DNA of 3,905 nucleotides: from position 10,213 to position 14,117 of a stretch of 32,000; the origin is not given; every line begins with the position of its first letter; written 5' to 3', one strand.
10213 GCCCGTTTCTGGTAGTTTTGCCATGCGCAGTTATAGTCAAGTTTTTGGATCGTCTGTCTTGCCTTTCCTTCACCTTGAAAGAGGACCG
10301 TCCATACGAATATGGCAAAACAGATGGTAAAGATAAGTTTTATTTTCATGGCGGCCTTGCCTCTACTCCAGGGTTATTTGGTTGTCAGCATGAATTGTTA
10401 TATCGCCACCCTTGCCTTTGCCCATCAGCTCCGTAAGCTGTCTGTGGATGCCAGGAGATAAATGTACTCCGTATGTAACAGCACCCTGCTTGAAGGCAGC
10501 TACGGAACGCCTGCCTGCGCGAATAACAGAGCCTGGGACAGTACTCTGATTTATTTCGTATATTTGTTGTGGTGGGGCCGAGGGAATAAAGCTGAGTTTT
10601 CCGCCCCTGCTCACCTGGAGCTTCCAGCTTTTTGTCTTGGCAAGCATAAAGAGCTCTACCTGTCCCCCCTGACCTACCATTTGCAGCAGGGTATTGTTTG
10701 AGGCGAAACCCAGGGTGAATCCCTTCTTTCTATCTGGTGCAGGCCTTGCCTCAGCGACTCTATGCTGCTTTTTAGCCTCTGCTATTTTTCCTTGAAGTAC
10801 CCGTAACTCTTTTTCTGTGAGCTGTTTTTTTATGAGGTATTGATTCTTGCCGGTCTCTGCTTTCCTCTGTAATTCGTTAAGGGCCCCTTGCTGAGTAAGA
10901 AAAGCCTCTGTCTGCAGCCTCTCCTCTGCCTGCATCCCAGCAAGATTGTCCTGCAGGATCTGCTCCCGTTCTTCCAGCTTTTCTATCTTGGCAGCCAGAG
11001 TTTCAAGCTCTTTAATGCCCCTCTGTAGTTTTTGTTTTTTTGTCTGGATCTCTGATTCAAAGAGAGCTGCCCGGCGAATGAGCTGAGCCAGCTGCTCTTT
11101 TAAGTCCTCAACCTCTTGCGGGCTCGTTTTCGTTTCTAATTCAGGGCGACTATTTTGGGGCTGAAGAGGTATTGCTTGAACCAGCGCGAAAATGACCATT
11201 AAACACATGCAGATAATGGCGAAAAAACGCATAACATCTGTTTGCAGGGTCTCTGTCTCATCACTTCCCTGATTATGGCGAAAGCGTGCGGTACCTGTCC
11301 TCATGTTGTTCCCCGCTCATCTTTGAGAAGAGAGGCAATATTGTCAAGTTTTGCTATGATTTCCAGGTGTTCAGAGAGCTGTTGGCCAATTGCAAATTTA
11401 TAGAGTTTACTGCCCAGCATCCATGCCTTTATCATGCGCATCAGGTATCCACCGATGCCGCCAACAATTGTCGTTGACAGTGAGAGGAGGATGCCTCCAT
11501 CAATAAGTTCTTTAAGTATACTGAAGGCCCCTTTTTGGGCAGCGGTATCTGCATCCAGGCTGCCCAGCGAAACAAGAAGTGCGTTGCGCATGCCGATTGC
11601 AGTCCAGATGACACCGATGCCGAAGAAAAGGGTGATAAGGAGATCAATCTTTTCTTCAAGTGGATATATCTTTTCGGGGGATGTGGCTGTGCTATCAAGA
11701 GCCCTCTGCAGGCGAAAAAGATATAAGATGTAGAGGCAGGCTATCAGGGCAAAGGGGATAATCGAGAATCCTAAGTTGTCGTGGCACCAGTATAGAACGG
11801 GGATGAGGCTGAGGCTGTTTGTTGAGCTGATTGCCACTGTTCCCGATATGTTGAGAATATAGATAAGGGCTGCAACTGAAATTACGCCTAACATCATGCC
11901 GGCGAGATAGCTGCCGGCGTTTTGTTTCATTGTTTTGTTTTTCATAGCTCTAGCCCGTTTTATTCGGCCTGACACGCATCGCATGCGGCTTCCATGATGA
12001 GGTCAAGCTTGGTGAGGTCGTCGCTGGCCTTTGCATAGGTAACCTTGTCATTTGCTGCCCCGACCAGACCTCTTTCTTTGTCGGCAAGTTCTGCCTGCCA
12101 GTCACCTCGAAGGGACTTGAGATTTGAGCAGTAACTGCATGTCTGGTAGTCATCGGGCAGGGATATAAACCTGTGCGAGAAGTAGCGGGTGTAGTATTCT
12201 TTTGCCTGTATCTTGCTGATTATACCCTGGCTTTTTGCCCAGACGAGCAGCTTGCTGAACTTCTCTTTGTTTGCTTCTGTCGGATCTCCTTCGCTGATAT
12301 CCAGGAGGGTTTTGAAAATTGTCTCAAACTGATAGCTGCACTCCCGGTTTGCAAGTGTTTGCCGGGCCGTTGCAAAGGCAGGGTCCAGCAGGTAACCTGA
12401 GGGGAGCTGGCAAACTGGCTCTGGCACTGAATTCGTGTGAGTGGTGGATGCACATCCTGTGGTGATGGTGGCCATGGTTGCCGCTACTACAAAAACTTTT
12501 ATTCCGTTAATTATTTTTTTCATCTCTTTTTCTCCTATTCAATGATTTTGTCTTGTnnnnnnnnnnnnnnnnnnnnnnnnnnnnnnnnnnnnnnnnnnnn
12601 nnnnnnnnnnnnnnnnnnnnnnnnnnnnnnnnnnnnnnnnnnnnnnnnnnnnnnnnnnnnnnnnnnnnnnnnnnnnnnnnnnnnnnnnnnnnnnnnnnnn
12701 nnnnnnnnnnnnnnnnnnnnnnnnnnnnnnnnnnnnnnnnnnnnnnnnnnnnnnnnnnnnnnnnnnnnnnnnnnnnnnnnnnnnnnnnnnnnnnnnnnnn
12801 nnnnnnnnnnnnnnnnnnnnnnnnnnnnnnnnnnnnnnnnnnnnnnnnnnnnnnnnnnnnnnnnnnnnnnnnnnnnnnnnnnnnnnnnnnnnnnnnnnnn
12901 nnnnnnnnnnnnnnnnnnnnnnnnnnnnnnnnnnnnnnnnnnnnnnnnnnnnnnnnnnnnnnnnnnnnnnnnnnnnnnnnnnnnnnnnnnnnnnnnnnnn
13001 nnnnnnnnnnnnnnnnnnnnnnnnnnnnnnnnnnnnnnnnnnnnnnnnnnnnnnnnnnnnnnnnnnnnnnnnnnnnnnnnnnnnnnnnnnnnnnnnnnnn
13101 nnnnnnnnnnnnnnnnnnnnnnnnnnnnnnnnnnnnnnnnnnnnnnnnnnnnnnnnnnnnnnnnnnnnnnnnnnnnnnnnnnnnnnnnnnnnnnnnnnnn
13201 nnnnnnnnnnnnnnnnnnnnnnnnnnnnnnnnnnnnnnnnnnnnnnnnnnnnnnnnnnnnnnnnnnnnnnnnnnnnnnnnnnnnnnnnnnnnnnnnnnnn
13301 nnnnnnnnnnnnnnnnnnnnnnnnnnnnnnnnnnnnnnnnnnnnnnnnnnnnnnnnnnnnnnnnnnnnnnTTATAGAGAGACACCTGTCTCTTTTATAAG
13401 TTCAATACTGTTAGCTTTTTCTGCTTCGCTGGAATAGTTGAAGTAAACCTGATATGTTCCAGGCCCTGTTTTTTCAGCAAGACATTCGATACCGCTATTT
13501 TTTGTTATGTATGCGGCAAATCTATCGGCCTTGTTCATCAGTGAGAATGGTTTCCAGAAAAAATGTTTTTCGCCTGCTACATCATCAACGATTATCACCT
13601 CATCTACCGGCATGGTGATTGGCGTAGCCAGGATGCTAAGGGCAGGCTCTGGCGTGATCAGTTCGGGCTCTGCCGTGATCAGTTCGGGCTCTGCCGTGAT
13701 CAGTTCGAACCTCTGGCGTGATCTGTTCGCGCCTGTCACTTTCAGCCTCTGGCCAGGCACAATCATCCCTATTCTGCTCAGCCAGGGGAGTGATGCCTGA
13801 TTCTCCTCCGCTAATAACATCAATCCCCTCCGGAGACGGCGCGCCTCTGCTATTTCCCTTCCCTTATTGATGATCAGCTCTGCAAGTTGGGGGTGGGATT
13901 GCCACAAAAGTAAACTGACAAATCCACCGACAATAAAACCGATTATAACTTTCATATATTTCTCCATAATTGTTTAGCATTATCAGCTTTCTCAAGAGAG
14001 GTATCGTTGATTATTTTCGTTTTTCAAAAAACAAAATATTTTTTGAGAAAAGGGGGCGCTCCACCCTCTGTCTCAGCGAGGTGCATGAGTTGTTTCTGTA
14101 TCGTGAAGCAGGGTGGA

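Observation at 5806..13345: Shared C-terminal signature: six of nine consecutive envelope proteins end in Glu, three in (G)xFE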

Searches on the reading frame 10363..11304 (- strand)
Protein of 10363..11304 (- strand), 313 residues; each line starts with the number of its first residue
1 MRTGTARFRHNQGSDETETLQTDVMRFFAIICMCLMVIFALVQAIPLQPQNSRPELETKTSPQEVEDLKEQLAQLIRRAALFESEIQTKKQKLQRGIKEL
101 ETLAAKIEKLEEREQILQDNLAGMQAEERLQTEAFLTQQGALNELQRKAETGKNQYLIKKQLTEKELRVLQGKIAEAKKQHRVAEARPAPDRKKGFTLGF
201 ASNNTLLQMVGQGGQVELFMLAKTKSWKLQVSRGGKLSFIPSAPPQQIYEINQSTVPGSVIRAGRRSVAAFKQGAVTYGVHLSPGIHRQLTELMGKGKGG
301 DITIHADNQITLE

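Call 4: search_protein_families(library=pfam, proteins=[window:10363-11304:-], max_evalue=0.1)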
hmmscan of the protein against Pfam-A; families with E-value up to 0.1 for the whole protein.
window:10363-11304:- (313 aa): 3 families
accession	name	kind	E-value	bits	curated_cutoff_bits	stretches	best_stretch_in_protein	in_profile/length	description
PF12725.13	DUF3810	-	0.018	14.8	28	1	23-113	59-150/311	Protein of unknown function (DUF3810)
PF25762.1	HAUS1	-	0.073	13.3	40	1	49-155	121-227/236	HAUS augmin-like complex subunit 1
PF06103.16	DUF948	-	0.081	13.6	37.2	0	33-111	10-88/89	Bacterial protein of unknown function (DUF948)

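Call 5: search_protein_families(library=ncbifam, proteins=[window:10363-11304:-], max_evalue=0.1)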
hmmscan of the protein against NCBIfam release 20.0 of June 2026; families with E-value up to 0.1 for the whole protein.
window:10363-11304:- (313 aa): 3 families
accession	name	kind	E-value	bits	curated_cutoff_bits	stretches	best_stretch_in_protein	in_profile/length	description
TIGR02169.1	SMC_prok_A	equivalog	0.0043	14.8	729.4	1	60-184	235-356/1165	chromosome segregation protein SMC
TIGR02168.1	SMC_prok_B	equivalog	0.0046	14.7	567.35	1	58-182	248-368/1181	chromosome segregation protein SMC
NF049872.2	cytotoxin_MakB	equivalog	0.033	13.6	240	1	65-124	123-182/349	alpha-pore-forming cytotoxin subunit MakB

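Call 39: search_solved_structures(query=A4, max_evalue=10)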
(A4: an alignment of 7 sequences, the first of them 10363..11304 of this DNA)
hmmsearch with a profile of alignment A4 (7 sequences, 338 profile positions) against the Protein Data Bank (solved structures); distinct sequences matched with E-value up to 10: 91 (the best 60 are shown).
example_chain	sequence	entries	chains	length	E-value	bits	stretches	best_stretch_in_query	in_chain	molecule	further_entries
7zr2_A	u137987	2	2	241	5.4e-06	29.1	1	62-187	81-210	Spike protein S2',Chimeric protein mimic of SARS-CoV-2 Spike HR1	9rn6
5aps_A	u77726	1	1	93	0.015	17.8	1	60-114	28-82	GENERAL CONTROL PROTEIN GCN4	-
6otn_A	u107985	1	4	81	0.016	17.7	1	56-130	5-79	Tropomyosin alpha-3 chain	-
7tbi_M1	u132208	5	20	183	0.026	17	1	80-201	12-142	Nsp1 | NUP62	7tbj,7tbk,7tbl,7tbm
5npv_B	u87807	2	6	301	0.046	16.2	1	63-200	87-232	Autophagy-related protein 16-1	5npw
6qp4_A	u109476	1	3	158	0.056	15.9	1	63-157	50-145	UspA1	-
9rld_L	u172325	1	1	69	0.059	15.8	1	61-108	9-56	Major outer membrane lipoprotein Lpp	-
1j1d_B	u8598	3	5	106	0.066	15.7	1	67-119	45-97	Troponin T | Troponin T, cardiac muscle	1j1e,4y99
8qox_B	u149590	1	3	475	0.069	15.6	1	60-141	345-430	Conserved membrane protein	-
1eq7_A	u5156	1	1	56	0.079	15.4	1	61-107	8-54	OUTER MEMBRANE LIPOPROTEIN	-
8fmm_B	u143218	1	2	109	0.091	15.2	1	67-119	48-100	Troponin T, cardiac muscle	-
8fmn_B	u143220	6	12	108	0.097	15.1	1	67-119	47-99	Troponin T, cardiac muscle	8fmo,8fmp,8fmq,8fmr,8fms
6h3c_A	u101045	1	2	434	0.099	15.1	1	103-210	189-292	BRISC complex subunit Abraxas 2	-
5cws_C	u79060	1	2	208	0.15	14.5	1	80-202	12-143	Nucleoporin NSP1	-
2d3e_A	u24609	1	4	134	0.15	14.5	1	86-197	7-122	General control protein GCN4 and Tropomyosin 1 alpha chain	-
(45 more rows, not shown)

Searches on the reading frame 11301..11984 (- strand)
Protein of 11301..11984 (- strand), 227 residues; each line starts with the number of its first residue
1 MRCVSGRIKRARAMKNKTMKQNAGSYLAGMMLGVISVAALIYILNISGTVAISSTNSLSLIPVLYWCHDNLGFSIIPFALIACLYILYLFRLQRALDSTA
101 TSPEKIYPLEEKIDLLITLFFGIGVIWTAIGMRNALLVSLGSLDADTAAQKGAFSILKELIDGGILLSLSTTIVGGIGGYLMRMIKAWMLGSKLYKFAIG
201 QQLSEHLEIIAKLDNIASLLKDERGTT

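Call 4: search_protein_families(library=pfam, proteins=[window:11301-11984:-], max_evalue=0.1)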
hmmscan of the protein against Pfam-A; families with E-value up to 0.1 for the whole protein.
window:11301-11984:- (227 aa): 2 families
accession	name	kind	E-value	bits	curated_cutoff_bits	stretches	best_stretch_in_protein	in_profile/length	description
PF09437.15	Pombe_5TM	-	0.0066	16.6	27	1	59-133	97-181/260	Pombe specific 5TM protein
PF03253.19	UT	-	0.042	13.5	25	0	25-140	68-185/292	Urea transporter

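Call 5: search_protein_families(library=ncbifam, proteins=[window:11301-11984:-], max_evalue=0.1)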
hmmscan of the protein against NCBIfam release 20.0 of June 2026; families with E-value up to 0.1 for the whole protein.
window:11301-11984:- (227 aa): 0 families

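Call 38: search_solved_structures(query=A3, max_evalue=10)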
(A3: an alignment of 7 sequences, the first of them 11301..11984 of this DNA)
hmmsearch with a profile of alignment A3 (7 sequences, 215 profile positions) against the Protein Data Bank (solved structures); distinct sequences matched with E-value up to 10: 2.
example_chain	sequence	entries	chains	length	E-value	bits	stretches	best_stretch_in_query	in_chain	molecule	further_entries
7y48_B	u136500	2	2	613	2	11.2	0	46-169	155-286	ATP-binding cassette sub-family B member 10, mitochondrial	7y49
4ayw_A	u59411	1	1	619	2.6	10.9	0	46-169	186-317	ATP-BINDING CASSETTE SUB-FAMILY B MEMBER 10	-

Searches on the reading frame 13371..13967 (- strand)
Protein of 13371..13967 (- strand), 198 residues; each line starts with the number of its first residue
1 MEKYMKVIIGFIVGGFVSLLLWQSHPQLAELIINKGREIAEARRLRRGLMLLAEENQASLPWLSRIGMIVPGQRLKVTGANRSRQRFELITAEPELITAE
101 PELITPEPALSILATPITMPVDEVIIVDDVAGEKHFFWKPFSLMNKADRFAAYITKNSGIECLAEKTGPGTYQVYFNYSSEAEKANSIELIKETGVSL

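Call 4: search_protein_families(library=pfam, proteins=[window:13371-13967:-], max_evalue=0.1)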
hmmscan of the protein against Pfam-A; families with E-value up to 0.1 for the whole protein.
window:13371-13967:- (198 aa): 0 families

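Call 5: search_protein_families(library=ncbifam, proteins=[window:13371-13967:-], max_evalue=0.1)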
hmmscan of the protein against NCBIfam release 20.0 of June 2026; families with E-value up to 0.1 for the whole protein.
window:13371-13967:- (198 aa): 0 families
